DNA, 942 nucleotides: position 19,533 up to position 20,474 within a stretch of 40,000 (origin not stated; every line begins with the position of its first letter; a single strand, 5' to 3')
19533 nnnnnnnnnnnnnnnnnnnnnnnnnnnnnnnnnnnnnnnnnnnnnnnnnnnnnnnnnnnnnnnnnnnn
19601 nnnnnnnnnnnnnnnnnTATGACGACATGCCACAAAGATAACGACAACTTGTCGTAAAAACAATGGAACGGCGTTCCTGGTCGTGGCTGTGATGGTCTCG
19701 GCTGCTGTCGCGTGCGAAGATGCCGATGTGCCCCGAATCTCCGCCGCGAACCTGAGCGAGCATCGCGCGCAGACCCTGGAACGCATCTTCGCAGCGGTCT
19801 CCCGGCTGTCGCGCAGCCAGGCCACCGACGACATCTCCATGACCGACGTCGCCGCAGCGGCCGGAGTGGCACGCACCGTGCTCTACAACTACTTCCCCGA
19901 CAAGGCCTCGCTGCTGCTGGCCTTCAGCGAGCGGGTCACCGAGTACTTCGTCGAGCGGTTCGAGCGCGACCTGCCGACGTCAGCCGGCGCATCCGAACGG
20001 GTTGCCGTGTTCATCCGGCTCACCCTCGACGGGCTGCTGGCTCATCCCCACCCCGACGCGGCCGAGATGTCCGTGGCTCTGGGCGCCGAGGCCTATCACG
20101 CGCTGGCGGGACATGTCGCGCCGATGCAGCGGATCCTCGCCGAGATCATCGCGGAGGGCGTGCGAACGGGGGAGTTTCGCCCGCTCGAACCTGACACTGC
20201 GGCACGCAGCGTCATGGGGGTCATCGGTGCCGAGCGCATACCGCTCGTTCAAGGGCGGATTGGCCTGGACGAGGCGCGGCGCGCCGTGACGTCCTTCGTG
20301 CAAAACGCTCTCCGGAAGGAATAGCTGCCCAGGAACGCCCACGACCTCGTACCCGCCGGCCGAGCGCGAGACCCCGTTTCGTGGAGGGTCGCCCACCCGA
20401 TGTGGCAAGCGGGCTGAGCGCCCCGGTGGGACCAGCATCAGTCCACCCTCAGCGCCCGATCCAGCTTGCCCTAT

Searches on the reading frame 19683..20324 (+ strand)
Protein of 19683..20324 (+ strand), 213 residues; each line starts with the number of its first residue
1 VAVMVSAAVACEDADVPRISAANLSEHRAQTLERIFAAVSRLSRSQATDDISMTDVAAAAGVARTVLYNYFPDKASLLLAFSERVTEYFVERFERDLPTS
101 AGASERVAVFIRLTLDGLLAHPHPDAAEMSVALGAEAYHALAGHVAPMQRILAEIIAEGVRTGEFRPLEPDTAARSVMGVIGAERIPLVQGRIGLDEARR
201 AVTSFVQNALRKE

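Call 14: search_protein_families(library=pfam, proteins=[window:19683-20324:+], max_evalue=0.01)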
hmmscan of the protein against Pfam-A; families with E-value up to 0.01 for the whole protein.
window:19683-20324:+ (213 aa): 4 families
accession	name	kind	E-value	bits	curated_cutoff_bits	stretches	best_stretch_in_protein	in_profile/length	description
PF17935.6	TetR_C_27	-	2.1e-11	44.3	26.1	1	123-182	23-82/106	Tetracyclin repressor-like, C-terminal domain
PF00440.29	TetR_N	-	1.7e-08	34.6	24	1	41-80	7-46/47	Bacterial regulatory proteins, tetR family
PF17932.6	TetR_C_24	-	7e-05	23.5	26.4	1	132-181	35-84/114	Tetracyclin repressor-like, C-terminal domain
PF14514.11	TetR_C_9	-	0.0035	17.9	25.3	1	136-180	40-84/130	Tetracyclin repressor-like, C-terminal domain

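Call 15: search_solved_structures(query=window:19683-20324:+, max_evalue=0.01, show_alignments=2)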
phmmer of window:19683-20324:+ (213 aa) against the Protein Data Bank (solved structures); distinct sequences matched with E-value up to 0.01: 57.
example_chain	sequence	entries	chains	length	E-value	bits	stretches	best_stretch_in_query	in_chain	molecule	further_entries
1vi0_A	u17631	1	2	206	1.8e-08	38.1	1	24-181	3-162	transcriptional regulator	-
3whb_A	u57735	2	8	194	2.9e-08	37.4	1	28-181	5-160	Fatty acid metabolism regulator protein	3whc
3dcf_A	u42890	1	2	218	1e-07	35.7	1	35-212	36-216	transcriptional regulator of the TetR/AcrR family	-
2qtq_A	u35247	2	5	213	4.1e-07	33.7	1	35-179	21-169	Transcriptional regulator, TetR family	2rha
2qib_A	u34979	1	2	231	5.2e-07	33.3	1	35-98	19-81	tetR-family transcriptional regulator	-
4ich_A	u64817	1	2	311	1.7e-06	31.6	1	9-208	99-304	Transcriptional regulator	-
9b7y_A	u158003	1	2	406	2e-06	31.4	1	11-111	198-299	Transcriptional repressor Mce3R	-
3qkx_A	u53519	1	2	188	2.9e-06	30.9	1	28-99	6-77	Uncharacterized HTH-type transcriptional regulator HI_0893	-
3bjb_A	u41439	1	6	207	4.9e-06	30.2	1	21-198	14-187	Probable transcriptional regulator, TetR family protein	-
3ang_C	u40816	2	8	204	9e-06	29.3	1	29-117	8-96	Transcriptional repressor, TetR family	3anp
4kwa_A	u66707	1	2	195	1.9e-05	28.3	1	31-208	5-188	Transcriptional regulator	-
4jnn_A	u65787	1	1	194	2e-05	28.1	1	32-208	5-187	Transcriptional regulator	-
6g87_A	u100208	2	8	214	2.2e-05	28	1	32-121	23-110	TetR/AcrR family transcriptional regulator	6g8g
3aqs_A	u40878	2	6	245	2.3e-05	28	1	15-95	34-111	Bacterial regulatory proteins, tetR family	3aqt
6g8h_CCC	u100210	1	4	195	2.3e-05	27.9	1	35-122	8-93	Transcriptional regulatory protein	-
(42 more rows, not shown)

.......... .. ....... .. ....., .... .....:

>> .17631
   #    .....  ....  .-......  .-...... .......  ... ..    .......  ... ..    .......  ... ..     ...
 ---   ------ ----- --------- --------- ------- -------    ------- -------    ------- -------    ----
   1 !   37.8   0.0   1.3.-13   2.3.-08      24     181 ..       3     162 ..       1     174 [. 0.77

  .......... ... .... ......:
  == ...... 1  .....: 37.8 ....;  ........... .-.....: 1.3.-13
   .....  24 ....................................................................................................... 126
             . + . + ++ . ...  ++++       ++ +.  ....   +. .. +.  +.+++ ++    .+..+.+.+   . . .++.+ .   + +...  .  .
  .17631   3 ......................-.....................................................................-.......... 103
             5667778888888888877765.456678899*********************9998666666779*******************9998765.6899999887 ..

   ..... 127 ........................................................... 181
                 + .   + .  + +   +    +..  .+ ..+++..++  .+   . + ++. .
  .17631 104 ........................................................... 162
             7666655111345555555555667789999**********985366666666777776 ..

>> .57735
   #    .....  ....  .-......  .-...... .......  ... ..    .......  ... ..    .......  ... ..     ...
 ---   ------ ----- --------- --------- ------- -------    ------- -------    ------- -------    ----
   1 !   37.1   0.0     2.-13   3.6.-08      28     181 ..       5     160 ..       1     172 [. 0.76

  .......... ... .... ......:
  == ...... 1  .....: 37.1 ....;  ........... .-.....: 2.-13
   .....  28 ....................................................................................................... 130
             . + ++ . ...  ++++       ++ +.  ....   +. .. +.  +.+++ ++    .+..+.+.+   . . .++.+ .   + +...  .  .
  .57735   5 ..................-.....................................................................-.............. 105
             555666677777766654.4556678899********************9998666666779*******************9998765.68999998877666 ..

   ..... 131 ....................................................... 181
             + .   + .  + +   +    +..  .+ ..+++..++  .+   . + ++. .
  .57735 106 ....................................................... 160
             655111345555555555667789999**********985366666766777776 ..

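Call 20: find_related_loci(query=window:19683-20324:+, collection=genome_contigs, flank=10000)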
Query window:19683-20324:+ (213 aa) in genome_contigs; peptide patterns used: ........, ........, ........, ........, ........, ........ (x = any residue, [..] = any of these).
199 stretches matched a pattern; 4 encode a relative of the query (tblastn E <= 1e-3); 4 distinct loci.
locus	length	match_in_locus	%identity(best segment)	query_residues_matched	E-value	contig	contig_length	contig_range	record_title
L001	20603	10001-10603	86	11-211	5e-111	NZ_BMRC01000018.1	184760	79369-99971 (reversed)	Nonomuraea spiralis strain JCM 3286 sequence018, whole genome shotgun sequence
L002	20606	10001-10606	76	11-212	4e-102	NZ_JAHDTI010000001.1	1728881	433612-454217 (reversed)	Nonomuraea sediminis strain H16431 Scaffold1_1, whole genome shotgun sequence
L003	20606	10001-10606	73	11-212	7e-96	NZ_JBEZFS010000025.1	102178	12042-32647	Nonomuraea sp. NPDC048916 NPDC048916_X1_X21.ctg-0025, whole genome shotgun sequence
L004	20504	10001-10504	27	28-192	7e-7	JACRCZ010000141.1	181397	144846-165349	MAG: Deltaproteobacteria bacterium isolate NC_groundwater_1659_Pr3_B-0.1um_72_20 SR-2_scaffold_141_3694997, whole genome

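Call 35: find_homologous_proteins(query=window:19728-20324:+, max_evalue=0.00001)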
Query window:19728-20324:+ (198 aa): 199 proteins with E <= 0.00001 among 3974 candidates; the best 120 are listed.
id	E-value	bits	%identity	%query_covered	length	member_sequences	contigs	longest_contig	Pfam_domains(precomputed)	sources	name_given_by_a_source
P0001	3.0e-111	387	95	100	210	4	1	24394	PF00440.30,PF17932.7,PF17935.7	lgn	-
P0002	3.0e-105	368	89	98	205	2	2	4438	PF00440.30,PF17932.7,PF17935.7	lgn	-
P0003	3.2e-98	345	86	99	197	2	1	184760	PF00440.30,PF17932.7,PF17935.7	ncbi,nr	ncbi:TetR family transcriptional regulator [Nonomuraea spiralis]|nr:TetR family transcriptional regu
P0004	1.4e-88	314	76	99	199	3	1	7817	PF00440.30,PF17935.7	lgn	-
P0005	6.0e-84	299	73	99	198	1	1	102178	PF00440.30,PF17932.7,PF17935.7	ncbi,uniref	ncbi:TetR/AcrR family transcriptional regulator [Nonomuraea sp. NPDC048916]|uniref:TetR/AcrR family 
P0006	8.9e-77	275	67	99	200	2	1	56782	PF00440.30,PF17935.7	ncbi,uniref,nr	ncbi:TetR/AcrR family transcriptional regulator [Microtetraspora sp. NBRC 16547]|uniref:TetR/AcrR fa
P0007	5.8e-74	266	65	99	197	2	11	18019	PF00440.30,PF17935.7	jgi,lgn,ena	-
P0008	9.2e-74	265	67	98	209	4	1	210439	PF00440.30,PF17935.7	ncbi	-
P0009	2.0e-73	264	66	99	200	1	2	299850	PF00440.30,PF17935.7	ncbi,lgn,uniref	ncbi:TetR/AcrR family transcriptional regulator [Microtetraspora glauca]|uniref:TetR/AcrR family tra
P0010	1.0e-72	262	66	99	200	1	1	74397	PF00440.30,PF17935.7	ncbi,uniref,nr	ncbi:TetR/AcrR family transcriptional regulator [Microtetraspora sp. AC03309]|uniref:TetR/AcrR famil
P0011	1.1e-71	259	62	98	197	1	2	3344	PF00440.30,PF17932.7,PF17935.7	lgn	-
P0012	4.5e-71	257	62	98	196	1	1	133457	PF00440.30,PF17932.7,PF17935.7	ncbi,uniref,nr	ncbi:hypothetical protein Aph01nite_20910 [Acrocarpospora phusangensis]|uniref:HTH tetR-type domain-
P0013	1.5e-69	252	61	98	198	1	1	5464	PF00440.30,PF17932.7,PF17935.7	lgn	-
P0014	3.8e-69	250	62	98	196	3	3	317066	PF00440.30,PF17932.7,PF17935.7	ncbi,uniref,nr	ncbi:TetR/AcrR family transcriptional regulator [Acrocarpospora macrocephala]|uniref:Transcriptional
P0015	7.8e-69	249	60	98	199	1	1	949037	PF00440.30,PF17932.7,PF17935.7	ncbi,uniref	ncbi:TetR/AcrR family transcriptional regulator [Nonomuraea sp. NPDC050153]|uniref:TetR/AcrR family 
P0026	5.2e-68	247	60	98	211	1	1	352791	PF00440.30,PF17935.7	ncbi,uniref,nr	ncbi:TetR/AcrR family transcriptional regulator [Bailinhaonella thermotolerans]|uniref:TetR/AcrR fam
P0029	7.5e-68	246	60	100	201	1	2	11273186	PF00440.30,PF17932.7,PF17935.7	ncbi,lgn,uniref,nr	ncbi:TetR family transcriptional regulator [Nonomuraea phyllanthi]|uniref:TetR family transcriptiona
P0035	1.1e-67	246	62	98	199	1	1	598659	PF00440.30,PF17932.7,PF17935.7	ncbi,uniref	ncbi:TetR/AcrR family transcriptional regulator [Actinomadura sp. 9N407]|uniref:TetR/AcrR family tra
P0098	1.1e-65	239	59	98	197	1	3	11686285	PF00440.30,PF17932.7,PF17935.7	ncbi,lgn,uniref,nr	ncbi:AcrR family transcriptional regulator [Thermocatellispora tengchongensis]|uniref:AcrR family tr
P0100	1.1e-65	239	60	98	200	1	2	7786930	PF00440.30,PF17932.7,PF17935.7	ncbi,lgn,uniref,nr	ncbi:AcrR family transcriptional regulator [Streptosporangium becharense]|uniref:AcrR family transcr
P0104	1.2e-65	239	59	98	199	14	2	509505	PF00440.30,PF17932.7,PF17935.7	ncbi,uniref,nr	ncbi:TetR/AcrR family transcriptional regulator [Nonomuraea spiralis]|uniref:TetR/AcrR family transc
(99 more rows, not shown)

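Call 36: find_encoding_contigs(protein=P0006, flank=10000, max_places=2)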
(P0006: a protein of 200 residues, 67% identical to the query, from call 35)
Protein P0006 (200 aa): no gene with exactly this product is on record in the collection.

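Call 37: find_encoding_contigs(protein=P0104, flank=10000, max_places=2)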
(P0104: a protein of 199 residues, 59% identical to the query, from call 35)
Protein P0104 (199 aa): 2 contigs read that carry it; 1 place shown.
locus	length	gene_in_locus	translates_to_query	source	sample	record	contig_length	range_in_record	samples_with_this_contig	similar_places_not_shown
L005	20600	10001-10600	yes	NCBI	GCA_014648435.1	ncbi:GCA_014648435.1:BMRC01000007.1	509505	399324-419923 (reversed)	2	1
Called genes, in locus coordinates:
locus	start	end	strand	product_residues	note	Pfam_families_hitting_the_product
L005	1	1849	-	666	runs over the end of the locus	PF02705:K_trans (faint), PF13520:AA_permease_2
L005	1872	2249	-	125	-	PF02537:CRCB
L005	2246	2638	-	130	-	PF02537:CRCB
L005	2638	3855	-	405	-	PF00909:Ammonium_transp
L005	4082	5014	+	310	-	PF03253:UT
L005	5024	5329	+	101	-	PF00547:Urease_gamma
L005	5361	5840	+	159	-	PF00699:Urease_beta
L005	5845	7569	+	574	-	PF00449:Urease_alpha, PF01979:Amidohydro_1, PF07969:Amidohydro_3 (weak)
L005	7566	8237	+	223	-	PF01730:UreF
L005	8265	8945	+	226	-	PF03308:MeaB (faint), PF02492:cobW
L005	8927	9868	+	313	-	PF01774:UreD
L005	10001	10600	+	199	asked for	PF00440:TetR_N, PF17932:TetR_C_24 (weak), PF17935:TetR_C_27 (weak)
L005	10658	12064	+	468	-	PF05977:MFS_3, PF00083:Sugar_tr, PF07690:MFS_1, PF13347:MFS_2 (weak)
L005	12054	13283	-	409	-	PF00067:p450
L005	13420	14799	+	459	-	PF01839:FG-GAP, PF13517:FG-GAP_3, PF01839:FG-GAP, PF13517:FG-GAP_3 (weak), PF01839:FG-GAP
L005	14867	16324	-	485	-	PF00672:HAMP, PF00512:HisKA, PF13581:HATPase_c_2 (weak), PF02518:HATPase_c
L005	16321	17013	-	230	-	PF00072:Response_reg, PF00486:Trans_reg_C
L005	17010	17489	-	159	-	PF18914:DUF5666 (faint)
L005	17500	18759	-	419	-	PF12704:MacB_PCD, PF02687:FtsX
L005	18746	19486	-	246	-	PF02463:SMC_N (faint), PF00005:ABC_tran, PF13304:AAA_21 (faint)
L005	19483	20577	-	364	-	PF25973:BSH_CzcB (weak), PF25984:BSH_YknX (weak), PF25990:Beta-barrel_YknX, PF25989:YknX_C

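Call 38: find_encoding_contigs(protein=P0012, flank=10000, max_places=2)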
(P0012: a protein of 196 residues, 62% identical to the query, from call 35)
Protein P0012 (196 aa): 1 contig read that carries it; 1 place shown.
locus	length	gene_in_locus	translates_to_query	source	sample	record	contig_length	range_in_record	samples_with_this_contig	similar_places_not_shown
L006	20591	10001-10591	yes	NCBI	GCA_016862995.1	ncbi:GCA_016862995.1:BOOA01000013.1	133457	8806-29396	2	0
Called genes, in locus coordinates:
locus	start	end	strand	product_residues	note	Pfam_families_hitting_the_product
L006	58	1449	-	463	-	PF00089:Trypsin, PF13365:Trypsin_2, PF00595:PDZ, PF13180:PDZ_2, PF17820:PDZ_6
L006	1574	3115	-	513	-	PF00501:AMP-binding, PF13193:AMP-binding_C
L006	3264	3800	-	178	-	-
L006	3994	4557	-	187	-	-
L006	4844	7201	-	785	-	PF02190:LON_substr_bdg, PF00004:AAA, PF07728:AAA_5, PF22667:Lon_lid, PF05362:Lon_C, PF13541:ChlI (weak)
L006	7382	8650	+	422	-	-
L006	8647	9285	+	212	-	PF00072:Response_reg, PF08281:Sigma70_r4_2, PF00196:GerE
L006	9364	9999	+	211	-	PF01126:Heme_oxygenase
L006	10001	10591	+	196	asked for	PF00440:TetR_N, PF17932:TetR_C_24 (weak), PF17935:TetR_C_27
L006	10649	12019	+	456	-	PF00083:Sugar_tr, PF05977:MFS_3, PF07690:MFS_1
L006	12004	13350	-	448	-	PF01839:FG-GAP (weak), PF13517:FG-GAP_3, PF01839:FG-GAP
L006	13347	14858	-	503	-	PF16655:PhoD_N, PF16656:Pur_ac_phosph_N (weak), PF09423:PhoD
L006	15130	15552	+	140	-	PF00472:RF-1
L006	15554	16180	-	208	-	-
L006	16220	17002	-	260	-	PF00702:Hydrolase, PF13419:HAD_2 (faint), PF13344:Hydrolase_6, PF13242:Hydrolase_like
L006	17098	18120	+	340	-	PF00296:Bac_luciferase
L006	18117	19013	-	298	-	PF00296:Bac_luciferase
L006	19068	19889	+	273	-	PF01636:APH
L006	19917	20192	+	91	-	PF13453:Zn_ribbon_TFIIB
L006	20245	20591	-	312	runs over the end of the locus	-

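Call 42: find_encoding_contigs(protein=P0009, flank=10000, max_places=1)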
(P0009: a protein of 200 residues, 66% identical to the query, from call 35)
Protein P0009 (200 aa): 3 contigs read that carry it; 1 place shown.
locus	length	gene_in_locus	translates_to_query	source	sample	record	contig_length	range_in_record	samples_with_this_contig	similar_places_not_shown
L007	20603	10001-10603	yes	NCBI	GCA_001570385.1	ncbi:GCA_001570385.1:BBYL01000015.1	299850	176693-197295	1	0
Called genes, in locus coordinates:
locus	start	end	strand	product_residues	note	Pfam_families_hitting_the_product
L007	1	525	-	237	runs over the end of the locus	PF00440:TetR_N, PF02909:TetR_C_1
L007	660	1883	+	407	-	PF03435:Sacchrp_dh_NADP, PF16653:Sacchrp_dh_C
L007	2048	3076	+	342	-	PF13091:PLDc_2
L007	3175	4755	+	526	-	PF00271:Helicase_C, PF11907:DUF3427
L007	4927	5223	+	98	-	-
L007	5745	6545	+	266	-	PF09339:HTH_IclR, PF01614:IclR_C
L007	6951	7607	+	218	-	PF01126:Heme_oxygenase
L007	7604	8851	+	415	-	PF01512:Complex1_51K, PF10589:NADH_4Fe-4S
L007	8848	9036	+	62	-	PF13459:Fer4_15, PF13370:Fer4_13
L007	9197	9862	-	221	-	PF01126:Heme_oxygenase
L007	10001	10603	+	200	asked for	PF00440:TetR_N, PF17935:TetR_C_27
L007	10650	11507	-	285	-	PF01061:ABC2_membrane, PF12730:ABC2_membrane_4 (weak), PF12698:ABC2_membrane_3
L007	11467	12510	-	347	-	PF00005:ABC_tran, PF13304:AAA_21 (faint)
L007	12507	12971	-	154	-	PF12802:MarR_2 (weak), PF01047:MarR (weak)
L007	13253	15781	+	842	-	PF28598:PDH_E1_N, PF00456:Transketolase_N, PF17831:PDH_E1_M, PF22613:Transketolase_C_1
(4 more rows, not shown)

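Call 43: find_encoding_contigs(protein=P0035, flank=10000, max_places=1)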
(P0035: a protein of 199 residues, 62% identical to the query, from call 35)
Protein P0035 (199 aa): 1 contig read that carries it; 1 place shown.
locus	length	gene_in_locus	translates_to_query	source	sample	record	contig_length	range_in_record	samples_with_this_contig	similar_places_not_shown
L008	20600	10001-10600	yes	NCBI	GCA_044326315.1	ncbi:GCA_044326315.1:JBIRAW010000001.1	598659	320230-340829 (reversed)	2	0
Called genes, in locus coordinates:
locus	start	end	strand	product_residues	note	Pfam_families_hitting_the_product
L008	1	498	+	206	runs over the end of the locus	PF00960:Neocarzinostat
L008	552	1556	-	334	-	PF00005:ABC_tran, PF08352:oligo_HPY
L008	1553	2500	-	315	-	PF00005:ABC_tran, PF08352:oligo_HPY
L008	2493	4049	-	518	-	PF00496:SBP_bac_5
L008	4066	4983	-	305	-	PF00528:BPD_transp_1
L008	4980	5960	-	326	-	PF00528:BPD_transp_1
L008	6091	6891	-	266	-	PF08894:DUF1838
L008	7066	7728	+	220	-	PF01126:Heme_oxygenase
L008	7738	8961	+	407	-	PF01512:Complex1_51K, PF10589:NADH_4Fe-4S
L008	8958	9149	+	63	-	PF13459:Fer4_15, PF13370:Fer4_13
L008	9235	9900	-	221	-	PF01126:Heme_oxygenase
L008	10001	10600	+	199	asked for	PF00440:TetR_N, PF17932:TetR_C_24, PF17935:TetR_C_27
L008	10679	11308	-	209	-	PF00960:Neocarzinostat (weak)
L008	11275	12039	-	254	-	-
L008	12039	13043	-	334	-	-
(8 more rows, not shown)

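Call 44: find_encoding_contigs(protein=P0100, flank=10000, max_places=1)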
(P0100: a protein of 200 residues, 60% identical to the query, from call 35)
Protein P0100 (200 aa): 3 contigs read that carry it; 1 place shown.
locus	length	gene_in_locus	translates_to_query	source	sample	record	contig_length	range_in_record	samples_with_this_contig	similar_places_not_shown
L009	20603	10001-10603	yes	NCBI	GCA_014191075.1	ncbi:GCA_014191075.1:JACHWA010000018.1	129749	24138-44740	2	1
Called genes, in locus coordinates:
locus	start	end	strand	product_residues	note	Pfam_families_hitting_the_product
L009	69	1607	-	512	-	PF00501:AMP-binding, PF13193:AMP-binding_C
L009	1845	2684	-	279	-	PF03180:Lipoprotein_9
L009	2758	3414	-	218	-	PF00528:BPD_transp_1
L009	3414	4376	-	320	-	PF00005:ABC_tran, PF13304:AAA_21 (faint), PF09383:NIL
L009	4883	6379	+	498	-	PF01209:Ubie_methyltran, PF13489:Methyltransf_23, PF08241:Methyltransf_11, PF08242:Methyltransf_12, PF13649:Methyltransf_25, PF13847:Methyltransf_31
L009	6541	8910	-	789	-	PF02190:LON_substr_bdg, PF00004:AAA, PF07728:AAA_5 (weak), PF22667:Lon_lid, PF05362:Lon_C, PF13541:ChlI (weak)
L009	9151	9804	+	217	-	PF01126:Heme_oxygenase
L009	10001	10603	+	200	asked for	PF00440:TetR_N, PF17932:TetR_C_24 (weak), PF17935:TetR_C_27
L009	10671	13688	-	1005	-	PF04457:MJ1316, PF03372:Exo_endo_phos, PF02834:LigT_PEase (faint), PF13563:2_5_RNA_ligase2, PF04928:PAP_central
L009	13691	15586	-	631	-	PF09414:RNA_ligase, PF13671:AAA_33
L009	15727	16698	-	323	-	-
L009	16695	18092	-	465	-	PF04055:Radical_SAM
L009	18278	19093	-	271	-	PF00884:Sulfatase (weak), PF01663:Phosphodiest (faint)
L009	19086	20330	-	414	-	-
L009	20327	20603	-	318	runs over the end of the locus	-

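Call 60: search_solved_structures(query=A4, max_evalue=1)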
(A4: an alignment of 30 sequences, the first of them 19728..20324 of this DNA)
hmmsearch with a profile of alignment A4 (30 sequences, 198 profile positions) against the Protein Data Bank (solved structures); distinct sequences matched with E-value up to 1: 252 (the best 60 are shown).
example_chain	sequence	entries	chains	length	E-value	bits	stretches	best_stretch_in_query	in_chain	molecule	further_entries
9b7y_A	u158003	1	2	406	1.4e-11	47.8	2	18-108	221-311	Transcriptional repressor Mce3R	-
3whb_A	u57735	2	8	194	5.2e-11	46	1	19-166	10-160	Fatty acid metabolism regulator protein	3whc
1vi0_A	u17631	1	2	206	5.3e-11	45.9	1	19-166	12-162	transcriptional regulator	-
3ang_C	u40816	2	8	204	6.9e-11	45.6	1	13-106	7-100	Transcriptional repressor, TetR family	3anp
3crj_A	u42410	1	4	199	3.6e-10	43.2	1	17-193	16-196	Transcription regulator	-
4ich_A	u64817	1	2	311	6.4e-10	42.4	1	7-195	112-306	Transcriptional regulator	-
3f0c_A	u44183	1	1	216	1.3e-09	41.4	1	18-171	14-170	Transcriptional regulator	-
4kwa_A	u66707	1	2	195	1.6e-09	41.1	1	15-195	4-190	Transcriptional regulator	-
4jnn_A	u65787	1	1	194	1.7e-09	41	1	15-195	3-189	Transcriptional regulator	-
3qkx_A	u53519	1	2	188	1.8e-09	41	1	13-84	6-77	Uncharacterized HTH-type transcriptional regulator HI_0893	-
4nel_A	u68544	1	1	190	2.4e-09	40.6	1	16-194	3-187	Transcriptional regulator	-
3vpr_A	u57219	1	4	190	2.9e-09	40.3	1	15-166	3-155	Transcriptional regulator, TetR family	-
3aqs_A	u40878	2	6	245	6.9e-09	39.1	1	11-88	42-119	Bacterial regulatory proteins, tetR family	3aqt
3vuq_A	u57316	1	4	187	1.6e-08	37.9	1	18-168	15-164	Transcriptional regulator (TetR/AcrR family)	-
5aqc_A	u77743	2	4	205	2.2e-08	37.4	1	11-165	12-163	HTH-TYPE TRANSCRIPTIONAL REPRESSOR KSTR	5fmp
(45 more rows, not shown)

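Call 64: predict_structure(alignment_id=A4)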
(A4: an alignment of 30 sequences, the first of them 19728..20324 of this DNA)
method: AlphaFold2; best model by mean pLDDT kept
length: 198 residues; sequences in the alignment: 30
mean_pLDDT: 87.7   pTM: 0.80
mean pLDDT of the five models: 87.7, 85.9, 85.2, 83.8, 82.7
residues with pLDDT >= 90: 112; 70-90: 69; 50-70: 16; < 50: 1
segments of 3 or more residues with pLDDT < 50: none
pLDDT, mean of each block of 10 residues (from residue 1): 68 91 88 83 95 91 88 92 95 96 79 68 74 94 97 96 89 87 96 91
secondary structure, 60 per line:
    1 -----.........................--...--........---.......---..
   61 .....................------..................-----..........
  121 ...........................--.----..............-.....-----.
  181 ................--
elements in order: H6-30 H38-45 H49-55 H59-81 H88-105 H111-147 H155-168 H170-174 H180-195
